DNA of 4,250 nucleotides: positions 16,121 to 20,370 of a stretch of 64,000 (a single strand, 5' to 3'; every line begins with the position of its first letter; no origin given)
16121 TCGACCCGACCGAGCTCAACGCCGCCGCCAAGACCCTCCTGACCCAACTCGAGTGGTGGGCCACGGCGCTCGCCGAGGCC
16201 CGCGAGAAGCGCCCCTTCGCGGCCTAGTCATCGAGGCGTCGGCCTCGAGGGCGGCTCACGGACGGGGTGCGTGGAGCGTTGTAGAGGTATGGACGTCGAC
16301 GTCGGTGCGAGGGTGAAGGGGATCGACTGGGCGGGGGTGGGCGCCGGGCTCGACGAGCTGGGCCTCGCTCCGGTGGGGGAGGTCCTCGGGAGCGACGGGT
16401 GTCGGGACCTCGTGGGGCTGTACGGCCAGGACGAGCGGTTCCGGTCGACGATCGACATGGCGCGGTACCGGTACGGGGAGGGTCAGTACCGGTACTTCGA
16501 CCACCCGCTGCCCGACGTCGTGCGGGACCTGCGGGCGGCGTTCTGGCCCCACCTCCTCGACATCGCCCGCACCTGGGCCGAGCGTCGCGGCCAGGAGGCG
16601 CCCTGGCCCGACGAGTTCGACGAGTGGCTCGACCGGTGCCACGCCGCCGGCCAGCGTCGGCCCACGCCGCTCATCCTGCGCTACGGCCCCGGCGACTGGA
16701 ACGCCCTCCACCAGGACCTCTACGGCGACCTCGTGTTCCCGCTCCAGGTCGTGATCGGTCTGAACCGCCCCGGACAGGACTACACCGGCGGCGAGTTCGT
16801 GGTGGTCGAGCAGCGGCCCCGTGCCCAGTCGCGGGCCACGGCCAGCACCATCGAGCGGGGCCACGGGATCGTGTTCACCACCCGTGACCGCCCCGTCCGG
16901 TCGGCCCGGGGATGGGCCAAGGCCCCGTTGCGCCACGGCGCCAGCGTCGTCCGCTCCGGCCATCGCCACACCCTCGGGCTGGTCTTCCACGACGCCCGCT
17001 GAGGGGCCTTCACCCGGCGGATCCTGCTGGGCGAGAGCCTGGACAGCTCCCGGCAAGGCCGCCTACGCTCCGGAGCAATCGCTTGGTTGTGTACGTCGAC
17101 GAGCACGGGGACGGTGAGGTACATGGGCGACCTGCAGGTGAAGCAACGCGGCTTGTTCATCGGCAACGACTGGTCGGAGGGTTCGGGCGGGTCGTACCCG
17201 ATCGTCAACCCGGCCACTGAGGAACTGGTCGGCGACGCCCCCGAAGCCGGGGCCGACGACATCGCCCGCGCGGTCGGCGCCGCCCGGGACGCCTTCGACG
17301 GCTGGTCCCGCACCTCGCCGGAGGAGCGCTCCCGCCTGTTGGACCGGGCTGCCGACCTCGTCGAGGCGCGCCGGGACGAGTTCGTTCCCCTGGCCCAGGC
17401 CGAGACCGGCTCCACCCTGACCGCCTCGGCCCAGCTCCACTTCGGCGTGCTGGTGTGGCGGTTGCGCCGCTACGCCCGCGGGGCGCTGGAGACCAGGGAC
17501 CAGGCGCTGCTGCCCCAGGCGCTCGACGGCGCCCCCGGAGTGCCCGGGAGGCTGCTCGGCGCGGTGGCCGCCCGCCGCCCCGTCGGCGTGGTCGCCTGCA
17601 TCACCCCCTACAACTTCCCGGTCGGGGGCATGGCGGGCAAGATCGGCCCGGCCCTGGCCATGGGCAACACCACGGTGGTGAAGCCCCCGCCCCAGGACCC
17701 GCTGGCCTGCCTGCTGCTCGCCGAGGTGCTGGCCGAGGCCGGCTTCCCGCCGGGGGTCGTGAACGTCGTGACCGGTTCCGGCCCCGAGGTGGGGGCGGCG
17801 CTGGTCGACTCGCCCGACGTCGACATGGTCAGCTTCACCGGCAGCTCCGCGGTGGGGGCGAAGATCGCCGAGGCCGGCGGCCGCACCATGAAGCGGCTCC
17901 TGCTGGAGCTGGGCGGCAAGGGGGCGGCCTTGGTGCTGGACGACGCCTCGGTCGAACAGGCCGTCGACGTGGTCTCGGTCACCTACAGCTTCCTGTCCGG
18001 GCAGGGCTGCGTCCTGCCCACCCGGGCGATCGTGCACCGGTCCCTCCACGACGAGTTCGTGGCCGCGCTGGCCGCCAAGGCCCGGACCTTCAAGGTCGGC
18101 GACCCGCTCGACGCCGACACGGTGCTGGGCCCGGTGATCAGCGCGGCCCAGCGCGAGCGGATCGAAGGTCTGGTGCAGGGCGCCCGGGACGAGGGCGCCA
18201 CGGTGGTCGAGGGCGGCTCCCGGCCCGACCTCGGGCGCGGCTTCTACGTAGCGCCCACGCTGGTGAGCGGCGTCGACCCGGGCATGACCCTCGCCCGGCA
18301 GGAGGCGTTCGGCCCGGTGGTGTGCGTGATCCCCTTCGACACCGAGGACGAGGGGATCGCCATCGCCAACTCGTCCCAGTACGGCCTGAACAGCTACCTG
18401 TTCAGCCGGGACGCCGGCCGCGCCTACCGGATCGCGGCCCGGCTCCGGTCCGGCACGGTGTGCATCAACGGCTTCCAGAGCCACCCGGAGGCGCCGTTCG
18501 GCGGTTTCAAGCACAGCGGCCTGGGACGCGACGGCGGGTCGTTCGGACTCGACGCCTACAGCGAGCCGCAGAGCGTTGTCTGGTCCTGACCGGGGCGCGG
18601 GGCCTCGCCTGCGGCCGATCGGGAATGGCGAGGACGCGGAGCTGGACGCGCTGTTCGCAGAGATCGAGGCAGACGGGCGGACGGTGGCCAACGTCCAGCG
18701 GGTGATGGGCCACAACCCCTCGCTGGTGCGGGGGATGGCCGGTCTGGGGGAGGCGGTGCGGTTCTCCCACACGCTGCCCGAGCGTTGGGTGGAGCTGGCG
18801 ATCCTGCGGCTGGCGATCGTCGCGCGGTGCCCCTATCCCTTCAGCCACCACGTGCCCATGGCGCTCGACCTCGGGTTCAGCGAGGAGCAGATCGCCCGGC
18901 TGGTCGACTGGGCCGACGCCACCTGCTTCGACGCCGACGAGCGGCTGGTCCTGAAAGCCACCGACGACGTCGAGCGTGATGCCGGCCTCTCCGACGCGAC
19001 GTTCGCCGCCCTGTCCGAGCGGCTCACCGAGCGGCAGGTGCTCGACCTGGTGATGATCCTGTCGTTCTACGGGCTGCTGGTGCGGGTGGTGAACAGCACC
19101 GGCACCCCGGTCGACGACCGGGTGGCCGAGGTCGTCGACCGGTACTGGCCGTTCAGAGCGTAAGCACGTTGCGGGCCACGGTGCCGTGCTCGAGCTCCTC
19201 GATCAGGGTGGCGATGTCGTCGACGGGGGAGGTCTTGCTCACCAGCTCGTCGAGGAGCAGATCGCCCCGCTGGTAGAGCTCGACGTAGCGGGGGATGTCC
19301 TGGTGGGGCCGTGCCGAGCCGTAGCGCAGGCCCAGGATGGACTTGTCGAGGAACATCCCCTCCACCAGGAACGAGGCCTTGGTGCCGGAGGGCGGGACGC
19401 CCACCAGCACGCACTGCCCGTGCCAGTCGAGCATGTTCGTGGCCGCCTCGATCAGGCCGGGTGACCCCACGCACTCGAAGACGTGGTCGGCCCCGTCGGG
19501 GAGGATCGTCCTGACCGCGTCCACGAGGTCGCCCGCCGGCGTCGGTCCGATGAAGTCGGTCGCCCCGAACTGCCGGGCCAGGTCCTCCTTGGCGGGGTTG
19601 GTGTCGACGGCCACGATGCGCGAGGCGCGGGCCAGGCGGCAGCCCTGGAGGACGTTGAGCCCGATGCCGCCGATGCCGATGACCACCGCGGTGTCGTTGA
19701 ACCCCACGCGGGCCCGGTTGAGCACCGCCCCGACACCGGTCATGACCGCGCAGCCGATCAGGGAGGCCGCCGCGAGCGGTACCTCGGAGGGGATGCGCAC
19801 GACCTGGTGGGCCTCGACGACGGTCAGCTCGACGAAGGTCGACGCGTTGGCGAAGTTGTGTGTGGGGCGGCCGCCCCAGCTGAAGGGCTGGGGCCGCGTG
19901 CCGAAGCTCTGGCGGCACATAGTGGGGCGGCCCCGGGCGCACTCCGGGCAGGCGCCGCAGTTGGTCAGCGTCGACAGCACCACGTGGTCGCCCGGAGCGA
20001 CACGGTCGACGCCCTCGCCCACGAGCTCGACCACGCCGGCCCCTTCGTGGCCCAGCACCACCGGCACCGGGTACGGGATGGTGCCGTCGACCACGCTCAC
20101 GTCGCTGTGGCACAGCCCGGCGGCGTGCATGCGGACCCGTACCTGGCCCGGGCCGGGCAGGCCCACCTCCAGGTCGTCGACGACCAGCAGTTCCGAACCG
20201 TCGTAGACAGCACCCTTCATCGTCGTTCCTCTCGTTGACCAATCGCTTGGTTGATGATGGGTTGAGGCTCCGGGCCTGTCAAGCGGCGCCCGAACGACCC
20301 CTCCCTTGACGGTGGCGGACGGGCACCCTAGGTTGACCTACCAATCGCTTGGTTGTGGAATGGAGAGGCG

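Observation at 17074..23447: An exact 14-nt operator-like motif upstream of three transcription units (plus one degenerate copy) defines a putative regulon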

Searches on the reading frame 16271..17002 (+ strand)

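Call 11: search_protein_families(library=pfam, proteins=[window:16271-17002:+])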
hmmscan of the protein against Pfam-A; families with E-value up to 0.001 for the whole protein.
window:16271-17002:+ (243 aa): 2 families
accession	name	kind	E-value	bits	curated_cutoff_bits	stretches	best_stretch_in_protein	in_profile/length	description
PF09859.15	Oxygenase-NA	-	1.1e-80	269.7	26.2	1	71-242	1-172/172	Oxygenase, catalysing oxidative methylation of damaged DNA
PF13640.12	2OG-FeII_Oxy_3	-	0.00026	22.3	27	1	135-236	3-94/98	2OG-Fe(II) oxygenase superfamily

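Call 12: search_protein_families(library=ncbifam, proteins=[window:16271-17002:+])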
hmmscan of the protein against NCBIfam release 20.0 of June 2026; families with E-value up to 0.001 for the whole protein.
window:16271-17002:+ (243 aa): 0 families

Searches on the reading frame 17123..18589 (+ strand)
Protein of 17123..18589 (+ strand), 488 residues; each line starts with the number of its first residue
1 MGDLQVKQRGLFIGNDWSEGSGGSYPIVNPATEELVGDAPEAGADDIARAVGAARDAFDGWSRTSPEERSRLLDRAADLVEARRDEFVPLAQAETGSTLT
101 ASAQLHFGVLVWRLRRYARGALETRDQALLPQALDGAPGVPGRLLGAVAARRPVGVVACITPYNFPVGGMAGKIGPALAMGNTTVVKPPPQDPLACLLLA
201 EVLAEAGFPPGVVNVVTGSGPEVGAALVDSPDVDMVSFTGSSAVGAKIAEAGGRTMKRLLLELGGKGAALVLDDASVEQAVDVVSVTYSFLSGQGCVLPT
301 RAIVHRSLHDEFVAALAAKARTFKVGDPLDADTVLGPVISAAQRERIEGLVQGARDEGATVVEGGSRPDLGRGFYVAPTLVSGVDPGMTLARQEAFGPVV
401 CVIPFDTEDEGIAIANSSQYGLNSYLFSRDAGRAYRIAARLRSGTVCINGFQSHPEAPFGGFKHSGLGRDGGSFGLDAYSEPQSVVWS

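Call 12: search_protein_families(library=ncbifam, proteins=[window:17123-18589:+])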
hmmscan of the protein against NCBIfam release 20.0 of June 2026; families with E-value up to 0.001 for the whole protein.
window:17123-18589:+ (488 aa): 43 families (the best 25 are shown)
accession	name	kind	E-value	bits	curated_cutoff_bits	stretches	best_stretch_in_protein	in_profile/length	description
TIGR04284.1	aldehy_Rv0768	hypoth_equivalog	2.8e-125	419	775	1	11-484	3-475/480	aldehyde dehydrogenase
NF010000.0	PRK13473.1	subfamily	7.8e-125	417.2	615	1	10-486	4-471/475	aminobutyraldehyde dehydrogenase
TIGR01804.1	BADH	equivalog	2e-121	405.7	668.6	1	12-481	1-465/467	betaine-aldehyde dehydrogenase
NF045736.1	PaDhStyDRhodo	equivalog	6.5e-119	397.6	800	1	10-485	4-475/479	phenylacetaldehyde dehydrogenase StyD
TIGR02299.1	HpaE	equivalog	1.3e-113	380.2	638.35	1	14-486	6-475/488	5-carboxymethyl-2-hydroxymuconate semialdehyde dehydrogenase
NF045735.1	PaDhStyDPseudo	equivalog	2.4e-113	379.4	850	1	11-486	5-480/483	phenylacetaldehyde dehydrogenase StyD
NF006916.0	PRK09407.1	equivalog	3.2e-111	372.5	521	1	22-486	33-491/526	succinic semialdehyde dehydrogenase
TIGR03216.1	OH_muco_semi_DH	equivalog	6.1e-111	371.4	693.25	1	22-486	13-478/481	2-hydroxymuconic semialdehyde dehydrogenase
NF009725.0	PRK13252.1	equivalog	4.4e-109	365.1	593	1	9-485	7-477/488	betaine-aldehyde dehydrogenase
TIGR01780.1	SSADH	subfamily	6.3e-109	364.8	646.35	1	27-481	1-446/448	succinate-semialdehyde dehydrogenase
NF052305.1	DioxValDhHalo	equivalog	4.9e-98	329.1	750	1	12-483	8-477/483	2,5-dioxovalerate dehydrogenase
NF040648.1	lactal_redase_Meth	equivalog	8.7e-98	328.3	650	1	25-486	13-461/463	lactaldehyde dehydrogenase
TIGR03374.1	ABALDH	equivalog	9.9e-95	318.1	909.3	1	11-480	4-464/472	aminobutyraldehyde dehydrogenase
NF007352.0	PRK09847.1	equivalog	8e-94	314.9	850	1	5-484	17-488/495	aldehyde dehydrogenase PuuC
NF042993.1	AlphKGSA_gudD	equivalog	1.9e-92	310.5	770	1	12-473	7-466/481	alpha-ketoglutaric semialdehyde dehydrogenase GucD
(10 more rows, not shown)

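Call 79: find_homologous_proteins(query=window:17123-18586:+, max_evalue=1e-150)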
Query window:17123-18586:+ (488 aa): 3901 proteins with E <= 1e-150 among 8000 candidates; the best 120 are listed.
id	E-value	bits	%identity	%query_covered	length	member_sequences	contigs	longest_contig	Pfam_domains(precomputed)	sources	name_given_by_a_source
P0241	0.0e+0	1070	100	100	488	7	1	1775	PF00171.28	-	-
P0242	1.0e-249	847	78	100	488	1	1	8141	PF00171.28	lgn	-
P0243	2.2e-236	803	75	100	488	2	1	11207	PF00171.28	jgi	jgi:acyl-CoA reductase-like NAD-dependent aldehyde dehydrogenase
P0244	5.6e-232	789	74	99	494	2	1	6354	PF00171.28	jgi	jgi:acyl-CoA reductase-like NAD-dependent aldehyde dehydrogenase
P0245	2.8e-207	707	69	98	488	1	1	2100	PF00171.28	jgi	jgi:acyl-CoA reductase-like NAD-dependent aldehyde dehydrogenase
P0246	1.8e-206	705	68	98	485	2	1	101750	PF00171.28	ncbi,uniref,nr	ncbi:aldehyde dehydrogenase family protein [Solihabitans fulvus]|uniref:Aldehyde dehydrogenase famil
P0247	1.0e-201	689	65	100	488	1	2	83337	PF00171.28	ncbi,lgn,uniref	ncbi:aldehyde dehydrogenase family protein [Streptomyces sp. NPDC005373]|uniref:aldehyde dehydrogena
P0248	4.0e-198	677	66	96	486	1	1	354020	PF00171.28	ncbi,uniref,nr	ncbi:aldehyde dehydrogenase family protein [Phytohabitans sp. ZYX-F-186]|uniref:Aldehyde dehydrogena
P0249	2.4e-196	671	65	98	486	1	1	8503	PF00171.28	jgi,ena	-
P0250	2.2e-195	668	64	98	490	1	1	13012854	PF00171.28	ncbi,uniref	ncbi:aldehyde dehydrogenase family protein [Dactylosporangium sp. CA-092794]|uniref:aldehyde dehydro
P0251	4.5e-194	664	65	98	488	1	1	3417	PF00171.28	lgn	-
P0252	4.1e-184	631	61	98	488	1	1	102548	PF00171.28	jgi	jgi:acyl-CoA reductase-like NAD-dependent aldehyde dehydrogenase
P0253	1.5e-182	626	61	98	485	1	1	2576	PF00171.28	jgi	jgi:acyl-CoA reductase-like NAD-dependent aldehyde dehydrogenase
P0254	1.3e-181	623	61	99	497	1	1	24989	PF00171.28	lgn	-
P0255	7.4e-181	620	62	98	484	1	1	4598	PF00171.28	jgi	jgi:phenylacetaldehyde dehydrogenase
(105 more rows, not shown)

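Call 80: find_encoding_contigs(protein=P0242, flank=8000, max_places=1)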
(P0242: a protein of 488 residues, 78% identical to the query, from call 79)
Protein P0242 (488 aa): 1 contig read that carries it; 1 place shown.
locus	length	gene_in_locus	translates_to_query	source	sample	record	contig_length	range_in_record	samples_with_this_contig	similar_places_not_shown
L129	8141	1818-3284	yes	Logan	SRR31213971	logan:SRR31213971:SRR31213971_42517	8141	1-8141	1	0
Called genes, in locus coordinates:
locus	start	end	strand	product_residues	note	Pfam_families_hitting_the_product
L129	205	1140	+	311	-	PF14339:DUF4394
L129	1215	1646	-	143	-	PF01243:PNPOx_N, PF16242:Pyrid_ox_like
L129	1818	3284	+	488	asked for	PF00171:Aldedh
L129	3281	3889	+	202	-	PF02627:CMD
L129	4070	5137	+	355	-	PF08240:ADH_N, PF16912:Glu_dehyd_C (weak), PF00107:ADH_zinc_N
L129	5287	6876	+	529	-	PF00496:SBP_bac_5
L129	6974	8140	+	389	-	?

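Call 81: find_encoding_contigs(protein=P0243, flank=10000, max_places=1)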
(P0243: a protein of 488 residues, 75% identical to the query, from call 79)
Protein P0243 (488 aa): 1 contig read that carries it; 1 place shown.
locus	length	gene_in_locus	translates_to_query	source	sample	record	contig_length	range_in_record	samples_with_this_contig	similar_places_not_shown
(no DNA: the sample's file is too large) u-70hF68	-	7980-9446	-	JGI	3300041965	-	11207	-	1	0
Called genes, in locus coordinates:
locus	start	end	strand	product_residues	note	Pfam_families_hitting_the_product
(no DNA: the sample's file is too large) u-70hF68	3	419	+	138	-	?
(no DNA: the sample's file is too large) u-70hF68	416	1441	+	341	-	PF04199:Cyclase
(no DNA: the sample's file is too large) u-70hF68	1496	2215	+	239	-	-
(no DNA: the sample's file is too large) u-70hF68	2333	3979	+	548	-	-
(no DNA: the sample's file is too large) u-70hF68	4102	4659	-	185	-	PF13577:SnoaL_4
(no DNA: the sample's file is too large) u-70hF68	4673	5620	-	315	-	PF00296:Bac_luciferase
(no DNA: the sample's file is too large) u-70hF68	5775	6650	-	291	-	-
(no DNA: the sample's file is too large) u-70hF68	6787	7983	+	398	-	PF00067:p450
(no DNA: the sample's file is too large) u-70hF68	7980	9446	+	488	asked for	PF00171:Aldedh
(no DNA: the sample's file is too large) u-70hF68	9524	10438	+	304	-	PF00296:Bac_luciferase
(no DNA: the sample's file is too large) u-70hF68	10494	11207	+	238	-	?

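Call 82: find_encoding_contigs(protein=P0244, flank=8000, max_places=1)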
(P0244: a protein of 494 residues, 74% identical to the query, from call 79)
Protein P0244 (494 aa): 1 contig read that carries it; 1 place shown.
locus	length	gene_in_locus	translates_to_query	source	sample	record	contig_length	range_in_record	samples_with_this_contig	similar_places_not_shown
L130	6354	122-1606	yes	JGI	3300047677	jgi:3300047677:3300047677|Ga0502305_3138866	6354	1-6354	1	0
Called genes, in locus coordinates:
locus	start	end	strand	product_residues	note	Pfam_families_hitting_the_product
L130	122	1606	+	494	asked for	PF00171:Aldedh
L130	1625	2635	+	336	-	PF00296:Bac_luciferase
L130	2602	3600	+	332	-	PF08240:ADH_N, PF16912:Glu_dehyd_C (weak), PF00107:ADH_zinc_N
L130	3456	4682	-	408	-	PF02627:CMD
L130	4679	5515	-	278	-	PF00296:Bac_luciferase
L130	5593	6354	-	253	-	?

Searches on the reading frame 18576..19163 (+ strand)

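Call 11: search_protein_families(library=pfam, proteins=[window:18576-19163:+])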
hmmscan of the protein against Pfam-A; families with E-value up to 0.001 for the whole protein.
window:18576-19163:+ (195 aa): 1 family
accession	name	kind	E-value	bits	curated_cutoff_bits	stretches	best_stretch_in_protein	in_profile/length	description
PF02627.25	CMD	-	8.1e-13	48.6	23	1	48-130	1-83/84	Carboxymuconolactone decarboxylase family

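Call 12: search_protein_families(library=ncbifam, proteins=[window:18576-19163:+])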
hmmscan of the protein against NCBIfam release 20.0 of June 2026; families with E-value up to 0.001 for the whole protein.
window:18576-19163:+ (195 aa): 3 families
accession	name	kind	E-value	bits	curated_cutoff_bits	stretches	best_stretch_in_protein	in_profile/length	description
NF053654.1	GroundWater_YciW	equivalog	1.6e-08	34.5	310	1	43-163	36-157/179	YciW-related (seleno)protein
TIGR01926.1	peroxid_rel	subfamily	8.3e-06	25.7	81.8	1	22-181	14-177/178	peroxidase-related enzyme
NF041238.1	AhpD_rel_CFYUT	equivalog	1.4e-05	24.5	175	1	67-186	218-342/357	alkylhydroperoxidase-related (seleno)protein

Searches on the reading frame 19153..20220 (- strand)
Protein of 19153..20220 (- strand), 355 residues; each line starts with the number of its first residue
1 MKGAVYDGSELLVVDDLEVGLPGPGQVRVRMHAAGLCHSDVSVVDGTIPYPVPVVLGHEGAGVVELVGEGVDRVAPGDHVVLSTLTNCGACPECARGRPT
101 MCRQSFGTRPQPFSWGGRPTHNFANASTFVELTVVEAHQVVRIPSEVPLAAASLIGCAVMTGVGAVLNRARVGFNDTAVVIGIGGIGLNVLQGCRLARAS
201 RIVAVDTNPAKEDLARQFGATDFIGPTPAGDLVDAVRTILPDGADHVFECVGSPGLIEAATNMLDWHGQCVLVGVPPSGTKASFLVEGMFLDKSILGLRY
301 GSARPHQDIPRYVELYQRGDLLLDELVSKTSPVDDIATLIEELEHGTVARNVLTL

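Call 12: search_protein_families(library=ncbifam, proteins=[window:19153-20220:-])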
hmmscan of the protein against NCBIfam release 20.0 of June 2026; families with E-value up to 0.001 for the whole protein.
window:19153-20220:- (355 aa): 23 families
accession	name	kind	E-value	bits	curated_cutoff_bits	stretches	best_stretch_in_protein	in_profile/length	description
TIGR03989.1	Rxyl_3153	subfamily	2.8e-80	270.4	440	1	8-353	10-368/370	NDMA-dependent alcohol dehydrogenase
TIGR03451.1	mycoS_dep_FDH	equivalog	1.2e-74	251.4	512.9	1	14-354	16-357/358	S-(hydroxymethyl)mycothiol dehydrogenase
TIGR02818.1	adh_III_F_hyde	equivalog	2.1e-74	250.8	543.95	1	6-354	8-367/368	S-(hydroxymethyl)glutathione dehydrogenase/class III alcohol dehydrogenase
TIGR03366.1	HpnZ_proposed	hypoth_equivalog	2.6e-36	125.4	328.1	1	24-279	5-259/315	putative phosphonate catabolism associated alcohol dehydrogenase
NF041097.1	keto_inos_dh_IolM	equivalog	4.9e-33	114.3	450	1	9-352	38-386/389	scyllo-inosose 3-dehydrogenase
NF006940.0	PRK09422.1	equivalog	3.9e-32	111.5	344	1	2-352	2-332/338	alcohol dehydrogenase AdhP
NF007642.0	PRK10309.1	equivalog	4.4e-30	105.1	550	1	18-352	19-342/347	galactitol-1-phosphate 5-dehydrogenase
NF010344.0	PRK13771.1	subfamily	7.1e-30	104.1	349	1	2-344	2-321/334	putative alcohol dehydrogenase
TIGR00692.1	tdh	equivalog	1.7e-28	99.7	458.35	1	12-350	11-335/340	L-threonine 3-dehydrogenase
NF007489.0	PRK10083.1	equivalog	1.7e-28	99.6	376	1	1-342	1-322/339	Zn-dependent oxidoreductase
TIGR03201.1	dearomat_had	equivalog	2.3e-27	96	338.65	1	12-353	11-346/349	6-hydroxycyclohex-1-ene-1-carbonyl-CoA dehydrogenase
NF003808.0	PRK05396.1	equivalog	1.2e-26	93.4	380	1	15-353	16-338/341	L-threonine 3-dehydrogenase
NF041172.1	AcrlCoa_red_Thmprot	equivalog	1.7e-26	93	500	1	9-345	10-323/334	acryloyl-CoA reductase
NF047908.1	AldhRedAhr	equivalog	2.7e-20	72.5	470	1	14-302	18-287/335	NADPH-dependent aldehyde reductase Ahr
TIGR02824.1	quinone_pig3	subfamily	6.2e-19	68.2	296.8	2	125-282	90-245/325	putative NAD(P)H quinone oxidoreductase, PIG3 family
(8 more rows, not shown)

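Call 40: search_protein_families(library=pfam, proteins=[window:19153-20220:-], max_evalue=0.00001)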
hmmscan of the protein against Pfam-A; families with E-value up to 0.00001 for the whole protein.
window:19153-20220:- (355 aa): 3 families
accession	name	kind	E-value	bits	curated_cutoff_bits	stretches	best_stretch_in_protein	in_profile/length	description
PF08240.17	ADH_N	-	6.3e-27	94.3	23.5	1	23-144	1-103/104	Alcohol dehydrogenase GroES-like domain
PF00107.32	ADH_zinc_N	-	2.9e-23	82.7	31.8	1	185-316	1-127/129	Zinc-binding dehydrogenase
PF16912.11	Glu_dehyd_C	-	2.8e-07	30.7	34.9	1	176-292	32-151/211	Glucose dehydrogenase C-terminus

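Call 56: find_homologous_proteins(query=window:19153-20220:-, max_evalue=1e-80)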
Query window:19153-20220:- (355 aa): 3230 proteins with E <= 1e-80 among 8000 candidates; the best 120 are listed.
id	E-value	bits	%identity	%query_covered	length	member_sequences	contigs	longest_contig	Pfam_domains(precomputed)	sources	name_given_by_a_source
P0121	4.5e-231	785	98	100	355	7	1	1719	PF00107.33,PF16912.12,PF08240.18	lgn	-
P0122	1.2e-167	576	73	100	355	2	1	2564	PF00107.33,PF16912.12,PF08240.18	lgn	-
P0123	8.4e-159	547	70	100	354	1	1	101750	PF00107.33,PF16912.12,PF13602.13,PF08240.18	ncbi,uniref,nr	ncbi:alcohol dehydrogenase catalytic domain-containing protein [Solihabitans fulvus]|uniref:Alcohol 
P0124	1.4e-153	530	68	100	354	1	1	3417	PF00107.33,PF16912.12,PF13602.13,PF08240.18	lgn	-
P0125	3.2e-153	528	69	100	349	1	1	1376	PF00107.33,PF16912.12,PF13602.13,PF08240.18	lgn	-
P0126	1.4e-151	523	67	100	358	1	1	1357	PF00107.33,PF16912.12,PF13602.13,PF08240.18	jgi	jgi:S-(hydroxymethyl)glutathione dehydrogenase/alcohol dehydrogenase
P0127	1.1e-145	504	66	100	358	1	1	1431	PF00107.33,PF16912.12,PF13602.13,PF08240.18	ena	-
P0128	1.1e-143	497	64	100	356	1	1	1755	PF00107.33,PF16912.12,PF13602.13,PF08240.18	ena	-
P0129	1.5e-143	497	66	100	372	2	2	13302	PF00107.33,PF16912.12,PF13602.13,PF08240.18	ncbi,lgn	-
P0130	7.2e-143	494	66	100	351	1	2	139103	PF00107.33,PF16912.12,PF13602.13,PF08240.18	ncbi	ncbi:alcohol dehydrogenase catalytic domain-containing protein [Streptomyces sp. NPDC054887]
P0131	1.6e-142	493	65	100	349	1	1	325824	PF00107.33,PF16912.12,PF13602.13,PF08240.18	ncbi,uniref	ncbi:Zn-dependent alcohol dehydrogenase [Streptomyces sp. NPDC026673]|uniref:Zn-dependent alcohol de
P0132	2.0e-142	493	65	100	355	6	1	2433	PF00107.33,PF16912.12,PF13602.13,PF08240.18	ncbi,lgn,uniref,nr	ncbi:Zn-dependent alcohol dehydrogenase [Streptomyces sp. YC504]|uniref:Zn-dependent alcohol dehydro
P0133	2.1e-142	493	63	100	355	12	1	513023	PF00107.33,PF16912.12,PF13602.13,PF08240.18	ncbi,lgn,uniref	ncbi:Zn-dependent alcohol dehydrogenase [Streptomyces sp. NPDC006733]|uniref:Zn-dependent alcohol de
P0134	2.7e-142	493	65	100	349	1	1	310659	PF00107.33,PF16912.12,PF13602.13,PF08240.18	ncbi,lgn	ncbi:Zn-dependent alcohol dehydrogenase [Streptomyces sp. NPDC005722]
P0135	2.9e-142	492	64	100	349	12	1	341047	PF00107.33,PF16912.12,PF13602.13,PF08240.18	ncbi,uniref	ncbi:Zn-dependent alcohol dehydrogenase [Streptomyces sp. NPDC088197]|uniref:Zn-dependent alcohol de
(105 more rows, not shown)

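Call 57: find_encoding_contigs(protein=P0122, flank=5000, max_places=2)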
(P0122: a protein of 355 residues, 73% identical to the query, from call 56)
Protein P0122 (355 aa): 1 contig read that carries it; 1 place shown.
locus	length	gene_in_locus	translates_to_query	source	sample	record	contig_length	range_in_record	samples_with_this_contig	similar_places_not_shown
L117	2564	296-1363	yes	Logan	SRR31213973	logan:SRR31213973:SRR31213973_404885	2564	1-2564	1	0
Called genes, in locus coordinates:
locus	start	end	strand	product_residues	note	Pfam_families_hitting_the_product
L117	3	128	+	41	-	?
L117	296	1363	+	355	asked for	PF08240:ADH_N, PF16912:Glu_dehyd_C, PF00107:ADH_zinc_N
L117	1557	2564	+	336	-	?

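Call 58: find_encoding_contigs(protein=P0123, flank=8000, max_places=1)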
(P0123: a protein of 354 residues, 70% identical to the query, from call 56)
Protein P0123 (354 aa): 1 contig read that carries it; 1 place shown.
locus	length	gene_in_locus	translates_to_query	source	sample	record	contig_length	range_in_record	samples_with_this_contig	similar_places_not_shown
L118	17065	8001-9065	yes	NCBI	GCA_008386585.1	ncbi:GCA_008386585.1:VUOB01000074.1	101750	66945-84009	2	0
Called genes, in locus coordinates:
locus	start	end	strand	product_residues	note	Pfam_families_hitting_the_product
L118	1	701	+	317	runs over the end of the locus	PF00135:COesterase, PF20434:BD-FAE, PF07859:Abhydrolase_3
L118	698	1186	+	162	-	PF01613:Flavin_Reduct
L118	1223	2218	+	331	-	PF00296:Bac_luciferase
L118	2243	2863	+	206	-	-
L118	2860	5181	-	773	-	PF25872:HTH_77 (faint), PF13401:AAA_22 (weak), PF00196:GerE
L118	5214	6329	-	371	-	PF00296:Bac_luciferase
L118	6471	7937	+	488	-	PF00171:Aldedh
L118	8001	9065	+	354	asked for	PF08240:ADH_N, PF16912:Glu_dehyd_C, PF00107:ADH_zinc_N, PF13602:ADH_zinc_N_2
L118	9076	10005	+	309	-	PF04199:Cyclase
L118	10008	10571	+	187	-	PF02627:CMD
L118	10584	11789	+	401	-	PF00067:p450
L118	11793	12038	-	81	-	PF04149:DUF397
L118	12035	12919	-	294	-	PF13560:HTH_31, PF19054:DUF5753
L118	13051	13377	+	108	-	-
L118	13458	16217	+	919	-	PF01055:Glyco_hydro_31_2nd, PF21365:Glyco_hydro_31_3rd, PF17137:DUF5110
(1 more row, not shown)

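Call 59: find_encoding_contigs(protein=P0121, flank=5000, max_places=2)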
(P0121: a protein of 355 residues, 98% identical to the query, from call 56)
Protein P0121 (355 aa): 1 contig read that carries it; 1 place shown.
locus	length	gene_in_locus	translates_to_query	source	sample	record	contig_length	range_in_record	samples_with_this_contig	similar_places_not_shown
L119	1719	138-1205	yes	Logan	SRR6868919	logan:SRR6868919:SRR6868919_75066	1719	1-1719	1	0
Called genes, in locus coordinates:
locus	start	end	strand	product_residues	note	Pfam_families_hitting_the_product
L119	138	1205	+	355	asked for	PF08240:ADH_N, PF16912:Glu_dehyd_C (weak), PF00107:ADH_zinc_N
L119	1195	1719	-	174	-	?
